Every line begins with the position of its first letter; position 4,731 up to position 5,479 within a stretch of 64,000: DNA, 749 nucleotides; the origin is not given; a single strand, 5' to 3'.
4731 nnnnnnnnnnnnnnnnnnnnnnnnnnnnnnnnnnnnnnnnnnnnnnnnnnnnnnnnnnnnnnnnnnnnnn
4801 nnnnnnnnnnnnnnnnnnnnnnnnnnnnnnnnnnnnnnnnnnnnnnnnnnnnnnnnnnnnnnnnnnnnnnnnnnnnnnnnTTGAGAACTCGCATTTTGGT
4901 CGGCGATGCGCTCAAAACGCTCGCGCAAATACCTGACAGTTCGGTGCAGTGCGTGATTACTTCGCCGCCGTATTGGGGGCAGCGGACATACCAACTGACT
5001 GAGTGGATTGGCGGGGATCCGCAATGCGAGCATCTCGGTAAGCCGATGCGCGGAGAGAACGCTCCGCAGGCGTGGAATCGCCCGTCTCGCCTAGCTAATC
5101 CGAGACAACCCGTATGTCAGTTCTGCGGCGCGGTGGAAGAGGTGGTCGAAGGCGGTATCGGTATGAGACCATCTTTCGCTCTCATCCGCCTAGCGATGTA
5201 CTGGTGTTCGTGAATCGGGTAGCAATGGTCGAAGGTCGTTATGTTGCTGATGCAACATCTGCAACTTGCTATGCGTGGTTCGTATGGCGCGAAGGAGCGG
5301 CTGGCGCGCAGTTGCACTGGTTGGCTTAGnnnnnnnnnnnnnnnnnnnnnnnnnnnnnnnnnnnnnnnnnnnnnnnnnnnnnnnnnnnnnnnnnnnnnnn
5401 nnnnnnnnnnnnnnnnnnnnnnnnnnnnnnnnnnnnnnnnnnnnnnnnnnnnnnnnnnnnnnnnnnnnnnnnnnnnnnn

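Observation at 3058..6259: Island of four DNA-methyltransferase-type genes from different classes, two apparently decayed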

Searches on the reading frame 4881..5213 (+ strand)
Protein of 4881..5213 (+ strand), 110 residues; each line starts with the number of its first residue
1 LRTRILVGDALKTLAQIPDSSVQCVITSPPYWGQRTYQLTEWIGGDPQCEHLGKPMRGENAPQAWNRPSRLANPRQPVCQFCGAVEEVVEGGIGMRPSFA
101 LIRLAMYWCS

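Call 3: search_protein_families(library=pfam, proteins=[window:4881-5213:+], max_evalue=1)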
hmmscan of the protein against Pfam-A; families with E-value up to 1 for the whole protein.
window:4881-5213:+ (110 aa): 2 families
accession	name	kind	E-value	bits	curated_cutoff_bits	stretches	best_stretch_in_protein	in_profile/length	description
PF18912.6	DZR_2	-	0.074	13.3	27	0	43-60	34-50/56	Double zinc ribbon domain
PF06397.17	Desulfoferrod_N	-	0.57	10.3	23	0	79-94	9-24/36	Desulfoferrodoxin, N-terminal domain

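Call 4: search_protein_families(library=phrogs, proteins=[window:4881-5213:+], max_evalue=0.01)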
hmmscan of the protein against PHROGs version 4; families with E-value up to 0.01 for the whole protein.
window:4881-5213:+ (110 aa): 3 families
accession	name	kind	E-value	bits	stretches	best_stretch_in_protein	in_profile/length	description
phrog_67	-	other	6.9e-09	36.3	1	3-37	124-158/743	DNA methyltransferase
phrog_6025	-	other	2.8e-05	24.8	1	3-44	12-54/192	DNA methyltransferase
phrog_18146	-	other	0.00043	20.3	1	3-37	255-289/452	DNA methyltransferase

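Call 18: search_protein_families(library=ncbifam, proteins=[window:4881-5213:+], max_evalue=1)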
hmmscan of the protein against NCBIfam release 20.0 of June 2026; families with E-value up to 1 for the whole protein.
window:4881-5213:+ (110 aa): 3 families
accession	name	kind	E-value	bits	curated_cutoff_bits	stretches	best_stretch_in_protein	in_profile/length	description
NF050803.1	DnaMtaseCcrMCaul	equivalog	0.0019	17.2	830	1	3-37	4-38/350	adenine-specific DNA-methyltransferase CcrM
NF008572.0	PRK11524.1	equivalog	0.0021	17.2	292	1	4-33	16-45/294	adenine-specific DNA-methyltransferase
NF010253.0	PRK13699.1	subfamily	0.0026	17.5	244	1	3-49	2-48/226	DNA methyltransferase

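Call 21: search_dna_similar(query=window:4881-5210:+, collection=phages, mode=protein, max_rows=25, max_evalue=0.001)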
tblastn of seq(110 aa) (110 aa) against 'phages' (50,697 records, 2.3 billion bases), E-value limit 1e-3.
Records with a match: 56; places in all: 56; records where one place covers at least 80% of the query: 0.
Best place of each record, by identity: <60% 56.
By first word of the organism name: Pseudomonas 14; Mycobacterium 10; Dickeya 6; Microcystis 4; Natrialba 4; Bacteriophage 3; Halobacterium 3; Methanoculleus 2; Halorubrum 2; Bordetella 2; and 4 more.
By host as written in the record: - 9; Mycobacterium smegmatis mc2 155 8; Dickeya solani MK10 4; Methanoculleus bourgensis E02.3 2; Microcystis aeruginosa 2; Dickeya solani 2; Natrialba magadii ATCC 43099 2; Microcystis wesenbergii 2; and 17 more.
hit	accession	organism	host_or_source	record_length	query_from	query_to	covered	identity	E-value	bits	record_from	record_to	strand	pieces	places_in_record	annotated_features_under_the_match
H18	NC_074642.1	Methanoculleus virus L4768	Methanoculleus bourgensis E02.3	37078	1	54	49%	49.1%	1e-7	54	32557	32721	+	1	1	adenine-specific methyltransferase | hypothetical protein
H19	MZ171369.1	Methanoculleus virus Blf4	Methanoculleus bourgensis E02.3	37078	1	54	49%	49.1%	1e-7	54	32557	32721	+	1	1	adenine-specific methyltransferase | hypothetical protein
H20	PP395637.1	Microcystis phage Mae-JY04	Microcystis aeruginosa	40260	1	52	47%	45.3%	4e-8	55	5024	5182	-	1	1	hypothetical protein (x2)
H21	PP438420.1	Microcystis phage Mae-JY28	Microcystis aeruginosa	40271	1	52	47%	45.3%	4e-8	55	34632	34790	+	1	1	hypothetical protein (x2)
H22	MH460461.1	Dickeya phage vB_DsoM_JA29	Dickeya solani MK10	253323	2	44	39%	51.2%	9e-6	48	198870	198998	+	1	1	putative DNA adenine methylase | putative methyltransferase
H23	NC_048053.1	Dickeya phage vB_DsoM_JA29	Dickeya solani MK10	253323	2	44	39%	51.2%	9e-6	48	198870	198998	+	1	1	DNA methyltransferase | putative methyltransferase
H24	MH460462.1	Dickeya phage vB_DsoM_JA33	Dickeya solani MK10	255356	2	44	39%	51.2%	9e-6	48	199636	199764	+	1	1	putative DNA adenine methylase | hypothetical protein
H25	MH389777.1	Dickeya phage vB_DsoM_JA11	Dickeya solani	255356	2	44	39%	51.2%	9e-6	48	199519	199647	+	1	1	putative DNA adenine methylase | hypothetical protein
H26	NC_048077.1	Dickeya phage vB_DsoM_JA11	Dickeya solani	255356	2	44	39%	51.2%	9e-6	48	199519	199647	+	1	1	DNA methyltransferase | hypothetical protein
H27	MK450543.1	Natrialba phage PhiCh1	Natrialba magadii ATCC 43099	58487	8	44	34%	56.8%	1e-6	50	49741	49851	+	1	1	putative N4-cytosine methyltransferase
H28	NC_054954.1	Natrialba phage PhiCh1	Natrialba magadii ATCC 43099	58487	8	44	34%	56.8%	1e-6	50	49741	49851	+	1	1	DNA methyltransferase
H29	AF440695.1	Natrialba phage PhiCh1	-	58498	8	44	34%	56.8%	1e-6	50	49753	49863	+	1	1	putative N4-cytosine methyltransferase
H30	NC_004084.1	Natrialba phage PhiCh1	Natrialba magadii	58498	8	44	34%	56.8%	1e-6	50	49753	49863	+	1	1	DNA methyltransferase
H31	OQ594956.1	Pseudomonas phage vB_Pae_LESphi3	Pseudomonas aeruginosa LESB58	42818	5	44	36%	52.5%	6e-5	46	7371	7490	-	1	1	site-specific DNA-methyltransferase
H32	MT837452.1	Bacteriophage sp.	human fecal samples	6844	1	50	45%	42.0%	1e-3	42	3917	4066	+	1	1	record has no annotation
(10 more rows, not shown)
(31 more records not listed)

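Call 24: get_annotated_region(hit=H20, flank=2500)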
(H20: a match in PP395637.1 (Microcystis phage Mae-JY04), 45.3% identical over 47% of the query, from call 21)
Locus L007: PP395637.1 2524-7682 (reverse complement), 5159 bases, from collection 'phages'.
description: Microcystis phage Mae-JY04, complete genome.
organism: Microcystis phage Mae-JY04 (NCBI taxid 3126651)
taxonomy: Viruses; Duplodnaviria; Heunggongvirae; Uroviricota; Caudoviricetes
host: Microcystis aeruginosa; source: -; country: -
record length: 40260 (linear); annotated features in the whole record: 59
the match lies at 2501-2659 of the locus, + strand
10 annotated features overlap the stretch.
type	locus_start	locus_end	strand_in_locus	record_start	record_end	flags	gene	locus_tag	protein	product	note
CDS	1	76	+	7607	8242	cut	-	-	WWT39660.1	hypothetical protein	-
CDS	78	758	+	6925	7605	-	-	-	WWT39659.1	hypothetical protein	-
CDS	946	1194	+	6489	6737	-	-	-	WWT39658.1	hypothetical protein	-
CDS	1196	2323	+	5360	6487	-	-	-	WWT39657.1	DNA polymerase III subunit beta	-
CDS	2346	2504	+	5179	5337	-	-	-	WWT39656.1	hypothetical protein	-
CDS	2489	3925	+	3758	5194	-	-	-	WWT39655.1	hypothetical protein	-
CDS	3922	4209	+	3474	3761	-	-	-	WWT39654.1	hypothetical protein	-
CDS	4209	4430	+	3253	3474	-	-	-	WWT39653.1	hypothetical protein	-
CDS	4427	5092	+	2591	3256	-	-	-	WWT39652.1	hypothetical protein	-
CDS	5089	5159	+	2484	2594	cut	-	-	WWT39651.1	hypothetical protein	-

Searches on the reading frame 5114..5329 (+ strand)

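Call 3: search_protein_families(library=pfam, proteins=[window:5114-5329:+], max_evalue=1)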
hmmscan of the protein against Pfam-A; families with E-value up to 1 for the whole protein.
window:5114-5329:+ (71 aa): 1 family
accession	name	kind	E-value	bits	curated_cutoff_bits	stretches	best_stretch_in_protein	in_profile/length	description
PF18136.6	DNApol_Exo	-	0.18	11.3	26.7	1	23-58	68-103/282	DNA mitochondrial polymerase exonuclease domain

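Call 4: search_protein_families(library=phrogs, proteins=[window:5114-5329:+], max_evalue=0.01)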
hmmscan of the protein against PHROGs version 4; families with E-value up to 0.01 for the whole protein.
window:5114-5329:+ (71 aa): 1 family
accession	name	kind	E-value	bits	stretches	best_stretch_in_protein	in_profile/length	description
phrog_799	-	other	5.3e-12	46.7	1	16-70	326-379/458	DNA methyltransferase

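Call 18: search_protein_families(library=ncbifam, proteins=[window:5114-5329:+], max_evalue=1)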
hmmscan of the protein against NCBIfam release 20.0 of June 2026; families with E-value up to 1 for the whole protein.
window:5114-5329:+ (71 aa): 0 families
